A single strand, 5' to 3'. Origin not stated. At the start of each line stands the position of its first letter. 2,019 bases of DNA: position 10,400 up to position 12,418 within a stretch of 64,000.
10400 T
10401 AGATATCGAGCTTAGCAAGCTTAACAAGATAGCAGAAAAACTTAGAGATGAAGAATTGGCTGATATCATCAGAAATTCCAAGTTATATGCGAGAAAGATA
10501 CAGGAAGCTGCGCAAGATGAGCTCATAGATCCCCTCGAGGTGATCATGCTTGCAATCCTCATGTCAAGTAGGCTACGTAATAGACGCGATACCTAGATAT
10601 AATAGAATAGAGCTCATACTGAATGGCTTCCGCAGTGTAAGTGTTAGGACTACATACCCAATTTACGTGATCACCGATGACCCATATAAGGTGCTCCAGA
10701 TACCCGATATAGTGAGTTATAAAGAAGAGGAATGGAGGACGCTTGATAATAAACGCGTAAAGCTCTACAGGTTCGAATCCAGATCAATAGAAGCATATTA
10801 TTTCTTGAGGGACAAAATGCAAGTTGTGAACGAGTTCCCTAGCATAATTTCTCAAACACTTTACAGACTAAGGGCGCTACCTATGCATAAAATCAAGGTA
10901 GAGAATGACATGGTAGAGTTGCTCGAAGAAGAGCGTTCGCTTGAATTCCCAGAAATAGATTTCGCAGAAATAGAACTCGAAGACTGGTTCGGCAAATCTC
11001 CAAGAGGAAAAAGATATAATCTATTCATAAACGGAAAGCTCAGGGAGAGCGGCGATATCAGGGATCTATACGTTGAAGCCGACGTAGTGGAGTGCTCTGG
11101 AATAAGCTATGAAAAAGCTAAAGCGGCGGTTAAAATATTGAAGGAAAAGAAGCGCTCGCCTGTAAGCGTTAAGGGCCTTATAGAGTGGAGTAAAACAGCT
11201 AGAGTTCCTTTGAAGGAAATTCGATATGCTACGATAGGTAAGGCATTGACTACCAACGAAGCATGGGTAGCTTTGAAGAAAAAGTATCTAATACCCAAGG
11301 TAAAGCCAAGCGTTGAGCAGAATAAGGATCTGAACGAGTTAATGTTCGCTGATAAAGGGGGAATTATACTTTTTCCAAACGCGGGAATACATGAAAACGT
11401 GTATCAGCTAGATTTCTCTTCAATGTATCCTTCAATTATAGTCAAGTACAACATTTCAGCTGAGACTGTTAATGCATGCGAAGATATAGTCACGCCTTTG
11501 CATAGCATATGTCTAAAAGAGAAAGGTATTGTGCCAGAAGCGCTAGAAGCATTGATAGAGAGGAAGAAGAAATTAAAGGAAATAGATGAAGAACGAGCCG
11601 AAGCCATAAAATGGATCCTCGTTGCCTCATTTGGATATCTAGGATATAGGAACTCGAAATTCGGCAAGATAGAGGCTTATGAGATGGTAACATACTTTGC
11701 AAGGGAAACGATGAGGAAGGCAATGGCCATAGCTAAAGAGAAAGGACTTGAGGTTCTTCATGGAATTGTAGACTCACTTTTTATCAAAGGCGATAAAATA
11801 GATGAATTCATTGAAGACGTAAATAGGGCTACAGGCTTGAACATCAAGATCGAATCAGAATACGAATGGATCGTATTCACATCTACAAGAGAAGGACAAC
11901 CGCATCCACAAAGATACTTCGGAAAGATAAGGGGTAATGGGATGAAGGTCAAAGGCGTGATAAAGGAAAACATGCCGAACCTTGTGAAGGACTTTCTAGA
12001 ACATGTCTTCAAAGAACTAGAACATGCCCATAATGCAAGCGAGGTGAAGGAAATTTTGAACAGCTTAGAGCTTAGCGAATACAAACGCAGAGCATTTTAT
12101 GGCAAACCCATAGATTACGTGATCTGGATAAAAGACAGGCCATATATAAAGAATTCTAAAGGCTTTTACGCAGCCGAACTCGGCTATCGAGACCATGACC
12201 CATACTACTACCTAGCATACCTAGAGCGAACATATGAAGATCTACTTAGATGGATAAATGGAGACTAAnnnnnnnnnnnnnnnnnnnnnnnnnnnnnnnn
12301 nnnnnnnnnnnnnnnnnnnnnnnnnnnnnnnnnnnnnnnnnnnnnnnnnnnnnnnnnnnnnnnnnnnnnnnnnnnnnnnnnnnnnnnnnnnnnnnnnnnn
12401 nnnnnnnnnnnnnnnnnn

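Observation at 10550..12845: Degenerate family-B polymerase (PolB2/Dpo2-like) translationally coupled to a degenerate RecA/RadB-like protein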

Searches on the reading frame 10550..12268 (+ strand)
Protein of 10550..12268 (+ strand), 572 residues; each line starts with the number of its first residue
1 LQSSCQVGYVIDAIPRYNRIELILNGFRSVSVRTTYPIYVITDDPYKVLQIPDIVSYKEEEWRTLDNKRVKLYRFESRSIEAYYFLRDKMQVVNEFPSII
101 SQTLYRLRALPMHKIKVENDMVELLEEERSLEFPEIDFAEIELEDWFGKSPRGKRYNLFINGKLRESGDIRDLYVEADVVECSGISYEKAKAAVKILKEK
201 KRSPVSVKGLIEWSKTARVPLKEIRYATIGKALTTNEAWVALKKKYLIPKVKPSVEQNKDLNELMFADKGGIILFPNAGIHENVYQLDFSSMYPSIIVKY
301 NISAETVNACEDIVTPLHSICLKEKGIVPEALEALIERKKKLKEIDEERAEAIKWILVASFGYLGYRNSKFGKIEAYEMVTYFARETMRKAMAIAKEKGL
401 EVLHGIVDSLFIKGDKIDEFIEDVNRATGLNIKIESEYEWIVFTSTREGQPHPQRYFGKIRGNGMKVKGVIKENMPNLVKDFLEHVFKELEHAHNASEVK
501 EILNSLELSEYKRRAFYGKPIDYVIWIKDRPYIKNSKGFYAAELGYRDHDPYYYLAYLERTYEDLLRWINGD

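Call 3: search_protein_families(library=pfam, proteins=[window:10550-12268:+], max_evalue=1)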
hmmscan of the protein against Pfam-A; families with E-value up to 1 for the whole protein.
window:10550-12268:+ (572 aa): 4 families
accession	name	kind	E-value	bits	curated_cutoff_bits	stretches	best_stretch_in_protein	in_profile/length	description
PF00136.26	DNA_pol_B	-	2.1e-12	47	23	1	242-398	24-202/453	DNA polymerase family B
PF20379.3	DUF6674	-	0.0072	16.4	28.5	0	466-506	84-124/251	Family of unknown function (DUF6674)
PF01352.32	KRAB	-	0.25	11.4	20.4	1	55-74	9-28/42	KRAB box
PF13817.11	DDE_Tnp_IS66_C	-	0.26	12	30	0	482-502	16-36/39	IS66 C-terminal element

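Call 4: search_protein_families(library=ncbifam, proteins=[window:10550-12268:+], max_evalue=1)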
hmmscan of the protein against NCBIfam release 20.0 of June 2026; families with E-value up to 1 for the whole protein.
window:10550-12268:+ (572 aa): 9 families
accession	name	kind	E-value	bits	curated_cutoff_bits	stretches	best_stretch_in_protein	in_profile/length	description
NF004416.0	PRK05761.1-2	equivalog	9.2e-77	258.9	516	1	207-507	257-553/665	type B DNA-directed DNA polymerase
NF004418.0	PRK05761.1-4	subfamily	1.1e-50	172.6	692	1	207-504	262-593/717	type B DNA-directed DNA polymerase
NF004417.0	PRK05761.1-3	equivalog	1.1e-36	126.3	780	1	208-504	421-739/858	DNA-directed DNA polymerase I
NF004419.0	PRK05761.1-5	equivalog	6.8e-35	120.3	1285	1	210-507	490-811/932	DNA-directed DNA polymerase I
NF004415.0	PRK05761.1-1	equivalog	2.8e-22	78.5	1289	1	205-507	427-755/883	DNA-directed DNA polymerase I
TIGR00592.1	pol2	superfamily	2.5e-19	68.9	239.95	1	269-419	801-967/1176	DNA polymerase (pol2)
NF004421.0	PRK05762.1-2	equivalog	2e-17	62.8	570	1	255-435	399-585/795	DNA polymerase II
NF004422.0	PRK05762.1-4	equivalog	9.5e-10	37.5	1103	1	267-413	402-556/789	DNA polymerase II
NF004420.0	PRK05762.1-1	equivalog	1.4e-08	33.9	1435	1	260-413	390-552/783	DNA polymerase II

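Call 37: search_solved_structures(query=window:10550-12265:+, max_evalue=0.001, show_alignments=2)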
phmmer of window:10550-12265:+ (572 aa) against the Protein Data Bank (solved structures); distinct sequences matched with E-value up to 0.001: 54.
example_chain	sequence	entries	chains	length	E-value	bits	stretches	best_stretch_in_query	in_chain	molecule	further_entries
5mdn_A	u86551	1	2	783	6.7e-28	100.5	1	210-505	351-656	DNA polymerase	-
1s5j_A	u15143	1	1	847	1.8e-19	72.7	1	201-505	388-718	DNA polymerase I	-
1wn7_A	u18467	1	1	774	3.1e-17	65.3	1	237-413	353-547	Family B DNA Polymerase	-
4k8z_A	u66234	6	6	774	4.1e-17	64.9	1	237-412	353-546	DNA polymerase | DNA polymerase,DNA polymerase,DNA polymerase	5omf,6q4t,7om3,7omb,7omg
1wns_A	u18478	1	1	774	4.2e-17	64.9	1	237-412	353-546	DNA POLYMERASE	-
2vwk_A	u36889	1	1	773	6.3e-17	64.3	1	237-412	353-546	DNA POLYMERASE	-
1tgo_A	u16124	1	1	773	6.4e-17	64.3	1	237-412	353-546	PROTEIN (THERMOSTABLE B DNA POLYMERASE)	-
2vwj_A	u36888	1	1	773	6.4e-17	64.3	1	237-412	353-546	DNA POLYMERASE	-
2xhb_A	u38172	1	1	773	6.4e-17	64.3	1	237-412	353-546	DNA POLYMERASE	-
7rsu_A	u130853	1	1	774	1.1e-16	63.6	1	237-412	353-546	DNA polymerase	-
7tqw_A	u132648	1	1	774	1.1e-16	63.5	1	237-412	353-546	DNA polymerase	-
6wya_A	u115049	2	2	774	1.5e-16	63.1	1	237-412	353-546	DNA polymerase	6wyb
1d5a_A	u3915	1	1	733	1.5e-16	63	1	237-412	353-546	PROTEIN (DNA POLYMERASE)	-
7b06_A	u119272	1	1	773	1.6e-16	62.9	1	237-412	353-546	DNA polymerase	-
5vu5_A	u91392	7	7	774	1.7e-16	62.9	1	237-412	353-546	DNA polymerase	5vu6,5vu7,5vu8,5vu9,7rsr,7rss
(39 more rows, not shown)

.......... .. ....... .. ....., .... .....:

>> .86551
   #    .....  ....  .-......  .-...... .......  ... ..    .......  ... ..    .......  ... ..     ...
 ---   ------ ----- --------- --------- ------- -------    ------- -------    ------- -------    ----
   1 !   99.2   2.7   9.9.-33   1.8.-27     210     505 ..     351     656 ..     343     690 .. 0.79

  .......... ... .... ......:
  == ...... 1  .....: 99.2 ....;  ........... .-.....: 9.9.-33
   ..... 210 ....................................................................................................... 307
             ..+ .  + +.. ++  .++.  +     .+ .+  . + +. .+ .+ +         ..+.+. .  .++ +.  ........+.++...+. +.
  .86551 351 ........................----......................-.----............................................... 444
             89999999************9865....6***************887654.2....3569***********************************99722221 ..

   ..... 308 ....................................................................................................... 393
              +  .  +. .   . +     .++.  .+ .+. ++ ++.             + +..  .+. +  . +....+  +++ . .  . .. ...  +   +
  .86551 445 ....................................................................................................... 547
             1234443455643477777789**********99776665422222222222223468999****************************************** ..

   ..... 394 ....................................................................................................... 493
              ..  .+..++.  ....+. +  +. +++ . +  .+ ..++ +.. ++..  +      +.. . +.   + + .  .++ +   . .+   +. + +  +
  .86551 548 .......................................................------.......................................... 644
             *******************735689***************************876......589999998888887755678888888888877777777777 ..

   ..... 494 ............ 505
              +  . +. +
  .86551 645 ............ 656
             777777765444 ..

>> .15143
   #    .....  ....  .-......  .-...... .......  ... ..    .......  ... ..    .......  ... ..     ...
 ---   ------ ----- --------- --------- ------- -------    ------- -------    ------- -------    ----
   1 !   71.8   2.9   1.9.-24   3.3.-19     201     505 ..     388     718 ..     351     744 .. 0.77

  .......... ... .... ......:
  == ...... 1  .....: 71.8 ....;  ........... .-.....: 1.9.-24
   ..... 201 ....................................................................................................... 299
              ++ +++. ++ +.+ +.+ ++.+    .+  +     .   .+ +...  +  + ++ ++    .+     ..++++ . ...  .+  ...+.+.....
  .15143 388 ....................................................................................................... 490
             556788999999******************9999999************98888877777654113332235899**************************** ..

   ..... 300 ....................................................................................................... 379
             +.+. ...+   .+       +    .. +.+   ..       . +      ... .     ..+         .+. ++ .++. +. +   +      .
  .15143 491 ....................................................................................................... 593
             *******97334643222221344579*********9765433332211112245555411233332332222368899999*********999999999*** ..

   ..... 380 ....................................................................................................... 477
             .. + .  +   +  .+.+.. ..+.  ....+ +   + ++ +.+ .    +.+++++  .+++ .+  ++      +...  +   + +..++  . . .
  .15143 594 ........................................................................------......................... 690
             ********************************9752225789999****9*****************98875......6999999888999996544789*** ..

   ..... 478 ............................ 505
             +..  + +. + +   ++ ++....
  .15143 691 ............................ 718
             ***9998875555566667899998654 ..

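Call 48: find_homologous_proteins(query=window:10550-12265:+, max_evalue=1e-10)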
Query window:10550-12265:+ (572 aa): 1622 proteins with E <= 1e-10 among 8000 candidates; the best 120 are listed.
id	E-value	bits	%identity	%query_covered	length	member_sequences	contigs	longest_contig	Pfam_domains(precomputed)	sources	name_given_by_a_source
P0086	0.0e+0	1285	100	100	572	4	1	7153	PF00136.27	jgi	-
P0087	0.0e+0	1109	83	99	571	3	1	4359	PF00136.27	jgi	-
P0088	2.2e-288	975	72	99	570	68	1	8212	PF00136.27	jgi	-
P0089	9.2e-223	759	60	98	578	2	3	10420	PF00136.27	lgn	-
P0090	1.2e-212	725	60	98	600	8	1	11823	PF00136.27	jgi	jgi:DNA polymerase I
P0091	3.7e-208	711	55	98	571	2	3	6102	PF00136.27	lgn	-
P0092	6.1e-200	683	53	98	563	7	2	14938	PF00136.27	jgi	-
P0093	1.8e-196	672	56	98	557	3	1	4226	PF00136.27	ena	-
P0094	3.4e-196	671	54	99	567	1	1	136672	PF00136.27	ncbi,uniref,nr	ncbi:DNA polymerase II [Candidatus Acidianus copahuensis]|uniref:DNA-directed DNA polymerase n=1 Tax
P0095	8.3e-196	670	52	99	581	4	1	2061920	PF00136.27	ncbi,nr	ncbi:DNA polymerase II [Sulfolobus acidocaldarius SUSAZ]|nr:DNA polymerase II [Sulfolobus acidocalda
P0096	2.3e-195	668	55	98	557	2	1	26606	PF00136.27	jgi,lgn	-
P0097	2.3e-195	668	54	99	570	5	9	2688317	PF00136.27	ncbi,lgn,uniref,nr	ncbi:DNA polymerase II [Sulfolobus sp. A20]|uniref:DNA polymerase domain-containing protein n=1 Tax=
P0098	1.2e-194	666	56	98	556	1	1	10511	PF00136.27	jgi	-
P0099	6.6e-194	663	53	98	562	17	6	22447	PF00136.27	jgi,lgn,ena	jgi:DNA polymerase I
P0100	1.0e-189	650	54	97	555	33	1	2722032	PF00136.27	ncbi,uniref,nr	ncbi:DNA polymerase domain-containing protein [Saccharolobus islandicus]|uniref:DNA-directed DNA pol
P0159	2.3e-68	249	31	98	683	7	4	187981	PF00136.27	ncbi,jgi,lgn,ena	jgi:hypothetical protein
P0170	1.3e-60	223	39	65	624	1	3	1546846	PF00136.27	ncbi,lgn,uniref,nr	ncbi:DNA polymerase elongation subunit (family B) [Caldisphaera lagunensis DSM 15908]|uniref:DNA-dir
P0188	4.1e-57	212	33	79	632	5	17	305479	PF00136.27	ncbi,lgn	ncbi:MAG: DNA polymerase domain-containing protein [Thermosphaera sp.]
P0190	8.8e-57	211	39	52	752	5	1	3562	PF00136.27,PF03104.26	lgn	-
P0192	1.3e-56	210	37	52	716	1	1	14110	PF00136.27,PF03104.26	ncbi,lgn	-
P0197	2.2e-56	209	39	53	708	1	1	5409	PF00136.27,PF03104.26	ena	-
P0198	3.4e-56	209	37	55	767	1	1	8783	PF00136.27,PF03104.26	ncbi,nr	ncbi:hypothetical protein J7K27_03630 [Candidatus Bathyarchaeota archaeon]|nr:hypothetical protein [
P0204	2.2e-55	206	37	53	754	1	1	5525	PF00136.27,PF03104.26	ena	-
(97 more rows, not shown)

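Call 55: predict_structure(alignment_id=A4)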
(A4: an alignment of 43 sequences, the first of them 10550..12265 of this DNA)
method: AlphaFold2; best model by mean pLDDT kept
length: 572 residues; sequences in the alignment: 43
mean_pLDDT: 93.8   pTM: 0.89
mean pLDDT of the five models: 93.8, 93.2, 93.1, 91.9, 91.8
residues with pLDDT >= 90: 508; 70-90: 56; 50-70: 6; < 50: 2
segments of 3 or more residues with pLDDT < 50: none
pLDDT, mean of each block of 10 residues (from residue 1): 78 97 97 97 95 96 94 97 94 95 97 96 95 97 94 94 96 96 94 96 94 97 93 96 93 79 76 85 95 94 95 93 96 96 96 94 87 92 93 96 92 96 95 95 93 94 92 96 97 96 93 97 94 96 95 98 94 63
secondary structure, 60 per line:
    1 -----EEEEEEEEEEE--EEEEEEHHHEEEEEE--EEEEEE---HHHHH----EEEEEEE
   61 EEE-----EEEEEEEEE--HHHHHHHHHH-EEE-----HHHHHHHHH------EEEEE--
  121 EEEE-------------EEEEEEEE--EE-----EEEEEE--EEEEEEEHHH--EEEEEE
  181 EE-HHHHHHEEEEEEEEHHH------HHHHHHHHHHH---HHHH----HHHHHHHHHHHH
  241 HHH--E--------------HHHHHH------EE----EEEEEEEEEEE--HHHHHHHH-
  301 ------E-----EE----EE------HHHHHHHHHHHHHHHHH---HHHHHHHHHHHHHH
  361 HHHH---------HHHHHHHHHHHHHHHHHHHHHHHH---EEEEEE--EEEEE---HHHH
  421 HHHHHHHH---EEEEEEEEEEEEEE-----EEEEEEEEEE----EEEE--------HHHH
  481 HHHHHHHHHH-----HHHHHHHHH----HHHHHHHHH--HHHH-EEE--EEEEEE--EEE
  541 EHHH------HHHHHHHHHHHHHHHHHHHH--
elements in order: E6-16 E19-24 E28-33 E36-41 H45-49 E54-63 E69-77 H80-89 E91-93 H99-107 E114-118 E121-124 E138-145 E155-160 E163-169 E175-182 H184-189 E190-197 H207-217 H221-224 H229-243 H261-266 E279-289 H292-299 H327-343 H347-364 H374-397 E401-406 E409-413 H417-428 E432-445 E451-460 E465-468 H477-490 H496-504 H509-517 H520-523 E525-527 E530-535 E538-541 H551-570

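Call 57: fold_search(model_id=the predicted structure, library=pdb)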
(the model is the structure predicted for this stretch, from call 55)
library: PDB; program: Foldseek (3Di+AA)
matches with E <= 10: 830; with E <= 0.001: 271
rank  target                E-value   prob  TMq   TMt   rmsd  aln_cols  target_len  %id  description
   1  5mdn_A                2.6e-27  1.00  0.68  0.53   7.3       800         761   17  Structure of the family B DNA polymerase from the hyperthermophilic archaeon Pyrobaculum calidifontis (released 2016-12-14)
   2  7b0f_A                5.2e-26  1.00  0.64  0.52   8.9       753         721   16  TgoT_6G12 Binary complex (released 2020-12-30)
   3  7b0h_F                1.8e-25  1.00  0.64  0.50   8.5       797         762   15  TgoT_6G12 Ternary complex (released 2021-01-13)
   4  7b0h_E                2.7e-25  1.00  0.63  0.52   8.8       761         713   15  TgoT_6G12 Ternary complex (released 2021-01-13)
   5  7b0g_A                3.3e-25  1.00  0.62  0.50   8.9       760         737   16  TgoT_6G12 binary with 2 hCTPs (released 2020-12-30)
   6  6wya_A                5.2e-25  1.00  0.71  0.55   7.4       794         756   15  RTX (Reverse Transcription Xenopolymerase) in complex with a DNA duplex and dAMPNPP (released 2020-08-19)
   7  4k8z_A                8.2e-25  1.00  0.69  0.53   8.1       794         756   16  KOD Polymerase in binary complex with dsDNA (released 2013-06-26)
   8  7b07                  1.2e-24  1.00  0.66  0.51   8.5       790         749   15  TgoT_6G12 apo (released 2020-12-30)
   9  7b08                  2.3e-24  1.00  0.62  0.49   9.5       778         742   16  TgoT apo (released 2020-12-30)
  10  6is7_A                2.8e-24  1.00  0.68  0.53   8.1       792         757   14  Structure of 9N-I DNA polymerase incorporation with dA in the active site (released 2019-08-28)
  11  9oaw_A                2.8e-24  1.00  0.63  0.49   9.2       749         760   15  TNA polymerase, 10-92, binary complex (released 2025-12-10)
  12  7tqw_A                3.1e-24  1.00  0.68  0.53   8.3       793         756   15  Kod RSGA incorporating PMT, n+2 (released 2022-08-31)
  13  6is7_B                5.2e-24  1.00  0.69  0.53   7.5       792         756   15  Structure of 9N-I DNA polymerase incorporation with dA in the active site (released 2019-08-28)
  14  9oav_A                6.0e-24  1.00  0.64  0.50   9.0       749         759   15  TNA polymerase, 8-64, binary complex (released 2025-12-10)
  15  9gp8                  6.3e-24  1.00  0.62  0.49   8.2       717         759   15  Crystal Structure of TgoT_PGLVVWA XNA Polymerase (Apo) (released 2024-10-02)
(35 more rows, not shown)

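Call 59: find_encoding_contigs(protein=P0170, flank=4000, max_places=1)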
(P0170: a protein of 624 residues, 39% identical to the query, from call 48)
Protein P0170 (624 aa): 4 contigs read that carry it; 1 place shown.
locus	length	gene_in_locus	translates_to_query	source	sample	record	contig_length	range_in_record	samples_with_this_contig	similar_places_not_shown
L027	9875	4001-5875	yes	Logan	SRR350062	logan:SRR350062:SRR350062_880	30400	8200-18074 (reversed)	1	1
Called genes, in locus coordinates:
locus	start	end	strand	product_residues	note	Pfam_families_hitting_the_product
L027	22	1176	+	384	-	PF01435:Peptidase_M48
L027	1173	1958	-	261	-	PF01978:TrmB (weak), PF13412:HTH_24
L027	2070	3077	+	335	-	PF00389:2-Hacid_dh, PF02826:2-Hacid_dh_C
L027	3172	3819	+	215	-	-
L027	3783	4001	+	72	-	-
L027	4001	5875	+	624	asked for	PF00136:DNA_pol_B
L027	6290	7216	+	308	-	PF00795:CN_hydrolase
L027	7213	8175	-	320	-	PF02775:TPP_enzyme_C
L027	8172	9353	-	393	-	PF01855:POR_N, PF17147:PFOR_II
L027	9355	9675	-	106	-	PF25160:LdpA_Fe-S-bd (faint), PF12797:Fer4_2 (faint), PF13237:Fer4_10, PF00037:Fer4 (weak), PF14697:Fer4_21, PF12838:Fer4_7, PF13187:Fer4_9, PF00037:Fer4, +2 more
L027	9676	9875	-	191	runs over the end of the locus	PF01558:POR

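Call 60: find_encoding_contigs(protein=P0188, flank=4000, max_places=1)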
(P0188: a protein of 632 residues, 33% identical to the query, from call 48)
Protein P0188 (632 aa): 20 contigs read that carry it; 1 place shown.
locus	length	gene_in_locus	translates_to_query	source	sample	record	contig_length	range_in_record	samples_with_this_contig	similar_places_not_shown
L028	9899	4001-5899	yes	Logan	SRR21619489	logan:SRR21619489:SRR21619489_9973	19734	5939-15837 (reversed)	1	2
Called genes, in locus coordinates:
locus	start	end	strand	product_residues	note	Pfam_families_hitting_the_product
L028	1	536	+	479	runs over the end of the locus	PF04055:Radical_SAM, PF16199:Radical_SAM_C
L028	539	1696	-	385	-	PF00465:Fe-ADH, PF13685:Fe-ADH_2, PF25137:ADH_Fe_C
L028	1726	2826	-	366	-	PF13632:Glyco_trans_2_3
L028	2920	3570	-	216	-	-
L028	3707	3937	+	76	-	-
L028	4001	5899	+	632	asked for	PF00136:DNA_pol_B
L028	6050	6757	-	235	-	PF10015:ThermoDBP-RP_arch, PF20754:Thermo-DBP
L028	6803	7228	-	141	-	PF02566:OsmC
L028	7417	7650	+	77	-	-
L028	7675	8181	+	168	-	PF12689:Acid_PPase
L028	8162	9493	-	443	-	PF19290:PmbA_TldD_2nd (weak), PF19289:PmbA_TldD_3rd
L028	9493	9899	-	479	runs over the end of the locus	PF19290:PmbA_TldD_2nd (faint), PF01523:PmbA_TldD_1st, PF19289:PmbA_TldD_3rd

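Call 61: find_encoding_contigs(protein=P0159, flank=4000, max_places=1)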
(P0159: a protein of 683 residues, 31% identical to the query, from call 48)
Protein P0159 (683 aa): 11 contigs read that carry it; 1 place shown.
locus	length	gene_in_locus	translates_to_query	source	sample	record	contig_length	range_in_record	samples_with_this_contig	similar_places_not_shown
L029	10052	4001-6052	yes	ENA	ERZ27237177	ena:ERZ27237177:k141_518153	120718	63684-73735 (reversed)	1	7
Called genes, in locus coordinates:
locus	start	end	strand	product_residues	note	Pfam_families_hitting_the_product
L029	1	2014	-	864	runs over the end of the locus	PF00150:Cellulase, PF13620:CarboxypepD_reg (weak)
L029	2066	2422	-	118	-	-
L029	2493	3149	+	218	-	-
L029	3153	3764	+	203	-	PF01904:DUF72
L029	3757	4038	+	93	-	-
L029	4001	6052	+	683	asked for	PF00136:DNA_pol_B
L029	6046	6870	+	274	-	PF01904:DUF72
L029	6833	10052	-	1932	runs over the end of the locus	PF18998:Flg_new_2, PF13240:Zn_Ribbon_1 (weak)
